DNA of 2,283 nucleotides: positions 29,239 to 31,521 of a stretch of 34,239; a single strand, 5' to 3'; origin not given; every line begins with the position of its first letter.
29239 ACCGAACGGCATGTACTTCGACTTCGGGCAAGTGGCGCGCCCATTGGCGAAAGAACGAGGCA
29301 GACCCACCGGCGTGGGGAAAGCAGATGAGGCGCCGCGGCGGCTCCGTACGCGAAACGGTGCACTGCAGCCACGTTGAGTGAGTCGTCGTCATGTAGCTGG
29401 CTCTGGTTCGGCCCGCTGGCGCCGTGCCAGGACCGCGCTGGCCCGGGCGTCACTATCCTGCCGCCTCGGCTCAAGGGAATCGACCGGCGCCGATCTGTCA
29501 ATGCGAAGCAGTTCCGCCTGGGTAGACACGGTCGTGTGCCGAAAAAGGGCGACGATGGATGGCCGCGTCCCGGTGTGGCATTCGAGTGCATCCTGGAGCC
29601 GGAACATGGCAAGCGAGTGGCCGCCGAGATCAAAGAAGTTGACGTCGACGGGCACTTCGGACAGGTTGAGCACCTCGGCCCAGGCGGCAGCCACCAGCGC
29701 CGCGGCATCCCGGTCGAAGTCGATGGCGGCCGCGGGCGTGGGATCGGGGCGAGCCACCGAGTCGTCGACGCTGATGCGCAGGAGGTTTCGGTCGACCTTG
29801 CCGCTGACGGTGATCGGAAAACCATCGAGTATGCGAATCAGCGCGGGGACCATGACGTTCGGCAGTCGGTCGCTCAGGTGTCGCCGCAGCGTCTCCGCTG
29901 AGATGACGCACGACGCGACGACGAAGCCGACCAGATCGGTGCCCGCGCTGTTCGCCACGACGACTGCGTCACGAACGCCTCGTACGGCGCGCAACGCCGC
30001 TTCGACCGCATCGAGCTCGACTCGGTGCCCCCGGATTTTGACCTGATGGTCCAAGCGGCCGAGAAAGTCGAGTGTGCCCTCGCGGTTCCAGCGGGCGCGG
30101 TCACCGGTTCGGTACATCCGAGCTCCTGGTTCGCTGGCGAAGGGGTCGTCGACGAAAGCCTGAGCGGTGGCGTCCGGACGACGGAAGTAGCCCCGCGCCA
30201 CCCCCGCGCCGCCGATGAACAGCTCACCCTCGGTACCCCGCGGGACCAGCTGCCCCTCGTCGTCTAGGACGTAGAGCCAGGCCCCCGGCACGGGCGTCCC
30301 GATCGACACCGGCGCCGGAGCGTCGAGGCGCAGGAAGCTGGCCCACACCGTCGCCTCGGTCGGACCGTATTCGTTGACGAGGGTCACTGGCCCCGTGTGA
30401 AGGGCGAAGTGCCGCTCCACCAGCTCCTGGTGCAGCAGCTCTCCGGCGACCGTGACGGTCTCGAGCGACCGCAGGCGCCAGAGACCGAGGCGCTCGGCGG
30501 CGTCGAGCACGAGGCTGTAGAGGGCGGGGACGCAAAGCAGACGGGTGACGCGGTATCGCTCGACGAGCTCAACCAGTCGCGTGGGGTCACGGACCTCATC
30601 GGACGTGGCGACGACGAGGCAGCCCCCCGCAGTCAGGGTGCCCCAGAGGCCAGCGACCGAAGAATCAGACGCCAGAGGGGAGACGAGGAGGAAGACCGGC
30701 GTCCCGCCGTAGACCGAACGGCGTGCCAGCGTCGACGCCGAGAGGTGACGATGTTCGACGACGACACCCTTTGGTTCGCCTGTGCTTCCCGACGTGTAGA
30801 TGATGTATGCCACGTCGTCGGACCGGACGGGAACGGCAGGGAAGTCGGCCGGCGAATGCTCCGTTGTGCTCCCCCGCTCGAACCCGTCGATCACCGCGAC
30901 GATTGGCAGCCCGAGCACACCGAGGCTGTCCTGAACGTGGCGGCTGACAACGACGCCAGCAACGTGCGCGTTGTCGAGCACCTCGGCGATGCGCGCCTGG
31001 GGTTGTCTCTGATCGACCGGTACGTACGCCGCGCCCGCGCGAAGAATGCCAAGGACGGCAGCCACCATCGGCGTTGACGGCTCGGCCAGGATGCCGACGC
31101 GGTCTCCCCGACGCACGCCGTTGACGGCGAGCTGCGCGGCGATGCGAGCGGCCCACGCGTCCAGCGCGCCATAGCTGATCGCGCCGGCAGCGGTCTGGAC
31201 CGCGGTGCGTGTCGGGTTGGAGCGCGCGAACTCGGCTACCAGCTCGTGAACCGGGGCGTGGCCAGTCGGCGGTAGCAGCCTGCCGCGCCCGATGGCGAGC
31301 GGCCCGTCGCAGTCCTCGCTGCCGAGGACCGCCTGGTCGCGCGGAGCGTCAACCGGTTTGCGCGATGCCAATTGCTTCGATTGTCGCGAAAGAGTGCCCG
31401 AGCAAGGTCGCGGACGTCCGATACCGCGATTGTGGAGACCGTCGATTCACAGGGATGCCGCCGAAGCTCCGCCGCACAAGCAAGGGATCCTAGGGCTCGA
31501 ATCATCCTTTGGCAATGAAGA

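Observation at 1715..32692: About 31-kb orphan hybrid PKS/NRPS + glycosyl + nucleoside-like cluster bounded by mobile-element debris and a core hydrogenase gene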

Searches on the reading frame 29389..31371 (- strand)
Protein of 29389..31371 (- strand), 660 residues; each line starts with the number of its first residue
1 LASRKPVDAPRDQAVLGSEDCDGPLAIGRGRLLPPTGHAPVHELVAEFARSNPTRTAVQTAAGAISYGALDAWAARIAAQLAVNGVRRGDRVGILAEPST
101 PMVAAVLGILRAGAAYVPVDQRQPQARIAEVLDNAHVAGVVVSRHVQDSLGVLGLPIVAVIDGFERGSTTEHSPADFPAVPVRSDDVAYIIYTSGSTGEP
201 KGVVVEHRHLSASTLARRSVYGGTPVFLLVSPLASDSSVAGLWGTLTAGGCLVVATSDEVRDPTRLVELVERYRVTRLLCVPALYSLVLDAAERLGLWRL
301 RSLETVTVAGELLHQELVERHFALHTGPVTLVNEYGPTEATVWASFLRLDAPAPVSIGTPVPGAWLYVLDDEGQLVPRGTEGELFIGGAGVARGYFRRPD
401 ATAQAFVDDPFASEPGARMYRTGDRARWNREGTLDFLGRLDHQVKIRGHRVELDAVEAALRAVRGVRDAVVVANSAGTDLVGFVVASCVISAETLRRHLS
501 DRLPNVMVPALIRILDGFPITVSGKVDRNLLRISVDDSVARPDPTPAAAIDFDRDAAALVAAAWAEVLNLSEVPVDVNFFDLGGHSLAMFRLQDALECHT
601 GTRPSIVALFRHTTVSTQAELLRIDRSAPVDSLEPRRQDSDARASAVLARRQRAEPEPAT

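Call 6: search_protein_families(library=pfam, proteins=[window:29389-31371:-], max_evalue=0.001)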
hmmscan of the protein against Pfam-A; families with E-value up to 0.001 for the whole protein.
window:29389-31371:- (660 aa): 3 families
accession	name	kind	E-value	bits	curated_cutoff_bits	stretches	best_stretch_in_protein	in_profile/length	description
PF00501.34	AMP-binding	-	7.2e-83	278.9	29.9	1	47-396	3-384/384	AMP-binding enzyme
PF00550.31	PP-binding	-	2.9e-12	47.1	20.8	1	560-622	3-67/67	Phosphopantetheine attachment site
PF13193.12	AMP-binding_C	-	7.7e-09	36.8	24.5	1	456-525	2-76/76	AMP-binding enzyme C-terminal domain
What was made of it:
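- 29389..31371 (-): g20, a stand-alone A-T didomain predicted to activate L-histidine. Pfam (call 6).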

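Call 12: search_protein_families(library=ncbifam, proteins=[window:29389-31371:-], max_evalue=0.00001)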
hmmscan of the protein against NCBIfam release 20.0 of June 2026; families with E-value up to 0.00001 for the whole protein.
window:29389-31371:- (660 aa): 102 families (the best 25 are shown)
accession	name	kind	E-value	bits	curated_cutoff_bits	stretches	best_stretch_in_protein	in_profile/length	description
TIGR01733.1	AA-adenyl-dom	subfamily_domain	4e-121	404.7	317.4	1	66-471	1-409/409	amino acid adenylation domain-containing protein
NF004282.0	PRK05691.1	subfamily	5.3e-112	374.5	4090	1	41-616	1133-1699/4334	non-ribosomal peptide synthase/polyketide synthase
NF041803.1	NRPS_SolG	exception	6.7e-100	335.2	2200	1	41-617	563-1150/1163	solanimycin non-ribosomal peptide synthetase SolG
NF047350.1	aureusi_NRPS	equivalog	1.2e-98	330.9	2500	1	41-632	415-985/2373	aureusimine non-ribosomal peptide synthetase AusA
NF038078.1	NRPS_MxcG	equivalog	1.7e-96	323.8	2300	1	24-625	442-1044/1442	myxochelin non-ribosomal peptide synthetase MxcG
NF007605.2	PRK10252.1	equivalog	8.4e-77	258.7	2400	1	41-602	456-1021/1292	enterobactin non-ribosomal peptide synthetase EntF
TIGR01734.1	D-ala-DACP-lig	equivalog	3.5e-75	253.5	559.85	1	44-532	5-499/504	D-alanine--poly(phosphoribitol) ligase subunit DltA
NF003417.0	PRK04813.1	subfamily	4.2e-74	249.9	476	1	44-532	8-500/505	D-alanine--poly(phosphoribitol) ligase subunit DltA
NF004837.0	PRK06187.1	subfamily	2.8e-65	220.6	476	1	41-537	10-524/531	long-chain-fatty-acid--CoA ligase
TIGR03098.1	ligase_PEP_1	hypoth_equivalog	2.3e-61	207.9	592.35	1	41-532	2-515/517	acyl-CoA ligase (AMP-forming), exosortase A system-associated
NF004822.0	PRK06178.1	equivalog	4.3e-52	177.5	782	2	171-534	199-566/571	acyl-CoA synthetase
NF005702.0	PRK07514.1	subfamily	1.7e-48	165.2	558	1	45-536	9-501/506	malonyl-CoA synthase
NF005863.0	PRK07798.1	subfamily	1.6e-47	162.3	543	1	43-527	8-523/540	acyl-CoA synthetase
NF052269.1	Staph_lig_FadD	equivalog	1.1e-46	159.3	650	1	64-537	27-495/499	long-chain-fatty-acid--CoA ligase FadD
NF004511.1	PRK05852.1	equivalog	2e-46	158.7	650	1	42-531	2-500/505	FadD7 family fatty acid--CoA ligase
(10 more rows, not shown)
